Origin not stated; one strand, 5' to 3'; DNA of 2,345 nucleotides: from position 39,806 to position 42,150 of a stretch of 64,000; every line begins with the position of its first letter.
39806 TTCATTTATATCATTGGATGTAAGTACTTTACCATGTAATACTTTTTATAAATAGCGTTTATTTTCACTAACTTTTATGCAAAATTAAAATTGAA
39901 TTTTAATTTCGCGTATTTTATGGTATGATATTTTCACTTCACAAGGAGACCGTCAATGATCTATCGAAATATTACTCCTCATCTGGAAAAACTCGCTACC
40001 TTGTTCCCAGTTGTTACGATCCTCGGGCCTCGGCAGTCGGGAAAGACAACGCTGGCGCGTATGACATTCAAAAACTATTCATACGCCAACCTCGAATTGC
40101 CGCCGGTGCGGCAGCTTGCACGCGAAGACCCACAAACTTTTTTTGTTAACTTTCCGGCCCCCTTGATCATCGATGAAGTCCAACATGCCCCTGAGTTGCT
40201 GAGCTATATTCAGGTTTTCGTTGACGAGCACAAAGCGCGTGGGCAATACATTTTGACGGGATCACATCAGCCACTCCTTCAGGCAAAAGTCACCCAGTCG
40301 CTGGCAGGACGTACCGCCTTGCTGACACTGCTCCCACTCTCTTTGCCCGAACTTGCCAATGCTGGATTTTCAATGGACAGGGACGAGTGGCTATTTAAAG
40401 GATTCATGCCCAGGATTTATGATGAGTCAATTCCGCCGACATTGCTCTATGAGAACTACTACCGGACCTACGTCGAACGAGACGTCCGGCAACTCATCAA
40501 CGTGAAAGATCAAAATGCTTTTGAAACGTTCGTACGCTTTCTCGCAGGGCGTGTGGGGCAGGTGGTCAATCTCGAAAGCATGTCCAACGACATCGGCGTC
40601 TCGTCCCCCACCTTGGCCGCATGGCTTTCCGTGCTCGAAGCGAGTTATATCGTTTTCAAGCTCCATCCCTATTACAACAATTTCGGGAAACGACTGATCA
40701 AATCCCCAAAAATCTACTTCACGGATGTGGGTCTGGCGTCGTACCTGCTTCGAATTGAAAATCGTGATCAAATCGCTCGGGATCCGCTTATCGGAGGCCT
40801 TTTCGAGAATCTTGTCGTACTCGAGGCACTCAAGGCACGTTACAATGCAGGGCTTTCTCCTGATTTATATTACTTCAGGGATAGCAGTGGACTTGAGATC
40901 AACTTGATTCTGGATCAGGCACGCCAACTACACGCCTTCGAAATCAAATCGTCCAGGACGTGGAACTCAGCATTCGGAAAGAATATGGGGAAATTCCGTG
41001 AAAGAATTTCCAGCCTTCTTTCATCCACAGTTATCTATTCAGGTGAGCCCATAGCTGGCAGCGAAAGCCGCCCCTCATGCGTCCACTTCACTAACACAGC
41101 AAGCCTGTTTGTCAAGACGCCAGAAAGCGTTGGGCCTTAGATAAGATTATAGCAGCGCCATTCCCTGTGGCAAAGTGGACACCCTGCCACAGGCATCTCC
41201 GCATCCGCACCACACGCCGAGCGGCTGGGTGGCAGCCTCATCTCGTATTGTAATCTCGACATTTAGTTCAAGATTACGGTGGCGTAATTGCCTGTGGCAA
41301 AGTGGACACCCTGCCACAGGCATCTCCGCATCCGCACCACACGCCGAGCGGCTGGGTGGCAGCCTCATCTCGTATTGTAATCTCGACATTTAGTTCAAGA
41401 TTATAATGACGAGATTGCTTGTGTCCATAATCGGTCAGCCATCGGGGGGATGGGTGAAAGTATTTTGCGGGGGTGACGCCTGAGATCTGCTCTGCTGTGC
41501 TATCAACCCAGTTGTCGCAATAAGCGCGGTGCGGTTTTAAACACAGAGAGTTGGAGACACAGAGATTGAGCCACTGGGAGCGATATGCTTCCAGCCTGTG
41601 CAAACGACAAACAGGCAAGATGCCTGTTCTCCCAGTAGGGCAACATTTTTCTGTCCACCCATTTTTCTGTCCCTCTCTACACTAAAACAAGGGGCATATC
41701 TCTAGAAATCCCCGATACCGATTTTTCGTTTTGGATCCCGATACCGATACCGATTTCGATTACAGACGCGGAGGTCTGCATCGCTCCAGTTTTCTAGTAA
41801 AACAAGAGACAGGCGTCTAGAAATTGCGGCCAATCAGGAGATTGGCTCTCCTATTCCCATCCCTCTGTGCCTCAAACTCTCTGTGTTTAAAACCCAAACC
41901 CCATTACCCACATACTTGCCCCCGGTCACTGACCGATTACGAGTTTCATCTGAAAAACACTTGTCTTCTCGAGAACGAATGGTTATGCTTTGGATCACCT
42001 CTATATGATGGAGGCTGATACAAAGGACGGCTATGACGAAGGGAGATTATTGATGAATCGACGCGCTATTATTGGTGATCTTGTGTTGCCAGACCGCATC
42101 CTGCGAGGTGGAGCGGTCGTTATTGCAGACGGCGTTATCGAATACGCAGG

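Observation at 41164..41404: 127-bp tandem duplication with two hairpins per unit immediately 3' of the ATPase gene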

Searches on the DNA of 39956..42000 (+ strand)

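Call 8: search_rna_families(source=window, start=41000, end=42000, threshold=evalue, max_evalue=10)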
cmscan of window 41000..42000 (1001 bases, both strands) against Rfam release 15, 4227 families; matches with E-value up to 10: 6.
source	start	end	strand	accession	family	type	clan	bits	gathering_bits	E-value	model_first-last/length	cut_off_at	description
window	41281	41329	-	RF03862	MIR5274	Gene; miRNA;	-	21.2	100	0.17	1-95/95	no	MIR5274 microRNA precursor family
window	41282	41330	+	RF03862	MIR5274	Gene; miRNA;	-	16.7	100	3.2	1-95/95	no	MIR5274 microRNA precursor family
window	41380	41415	+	RF00835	mir-58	Gene; miRNA;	-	15.9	76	6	22-57/77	no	mir-58 microRNA precursor family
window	41287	41364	+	RF01750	ZMP-ZTP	Cis-reg; riboswitch;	-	15.4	39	8.6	1-86/86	no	ZMP/ZTP riboswitch aptamer (pfl RNA motif)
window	41468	41509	+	RF01648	ceN65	Gene; snRNA; snoRNA; CD-box;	-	15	48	3.9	1-65/65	no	Caenorhabditis snoRNA ceN65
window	41932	41982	+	RF01307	sR55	Gene; snRNA; snoRNA; CD-box;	-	13.1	35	5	1-65/65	no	Small nucleolar RNA sR55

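Call 66: search_rna_families(sources=[L056, L062, L075, L083, L089, L099, L103, L111, L112, L049, L052, L037, L094, L086, L095, L078, L066, L059, L106, L067], threshold=gathering)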
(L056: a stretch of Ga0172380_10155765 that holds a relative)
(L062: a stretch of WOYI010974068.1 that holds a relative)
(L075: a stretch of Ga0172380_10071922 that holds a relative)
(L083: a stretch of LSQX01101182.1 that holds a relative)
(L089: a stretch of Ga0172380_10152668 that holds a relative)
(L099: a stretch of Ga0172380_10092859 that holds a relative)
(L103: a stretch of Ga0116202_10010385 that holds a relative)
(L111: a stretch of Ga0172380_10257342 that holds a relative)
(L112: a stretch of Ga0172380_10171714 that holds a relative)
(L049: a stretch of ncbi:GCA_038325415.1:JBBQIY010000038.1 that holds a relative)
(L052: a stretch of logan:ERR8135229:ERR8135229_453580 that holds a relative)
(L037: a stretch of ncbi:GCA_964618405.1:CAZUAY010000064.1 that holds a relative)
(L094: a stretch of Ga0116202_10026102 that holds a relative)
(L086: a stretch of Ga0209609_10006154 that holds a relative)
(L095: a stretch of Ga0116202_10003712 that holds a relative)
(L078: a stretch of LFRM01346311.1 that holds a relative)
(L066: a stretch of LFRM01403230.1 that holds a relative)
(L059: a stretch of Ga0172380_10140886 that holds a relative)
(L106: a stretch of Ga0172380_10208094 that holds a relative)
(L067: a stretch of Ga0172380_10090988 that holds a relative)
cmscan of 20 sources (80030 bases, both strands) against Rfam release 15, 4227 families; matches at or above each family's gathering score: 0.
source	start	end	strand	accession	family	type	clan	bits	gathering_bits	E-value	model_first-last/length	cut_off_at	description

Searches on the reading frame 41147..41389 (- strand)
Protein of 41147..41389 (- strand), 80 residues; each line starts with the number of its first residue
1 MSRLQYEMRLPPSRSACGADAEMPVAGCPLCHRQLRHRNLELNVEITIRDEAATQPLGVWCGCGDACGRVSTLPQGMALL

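Call 12: search_protein_families(library=pfam, proteins=[window:41147-41389:-], max_evalue=0.01)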
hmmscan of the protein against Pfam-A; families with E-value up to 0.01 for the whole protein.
window:41147-41389:- (80 aa): 0 families

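Call 20: find_encoding_contigs(protein=window:41147-41389:-, flank=8000)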
Protein window:41147-41389:- (80 aa): no gene with exactly this product is on record in the collection.

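Call 65: find_homologous_proteins(query=window:41147-41389:-, max_evalue=1)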
Query window:41147-41389:-: no candidate shares three 5-residue words with the query. No homologue found.
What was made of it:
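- Checked: The minus-strand ORFs (80 aa and 114 aa) have no Pfam hit and no homologue (calls 12, 65).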
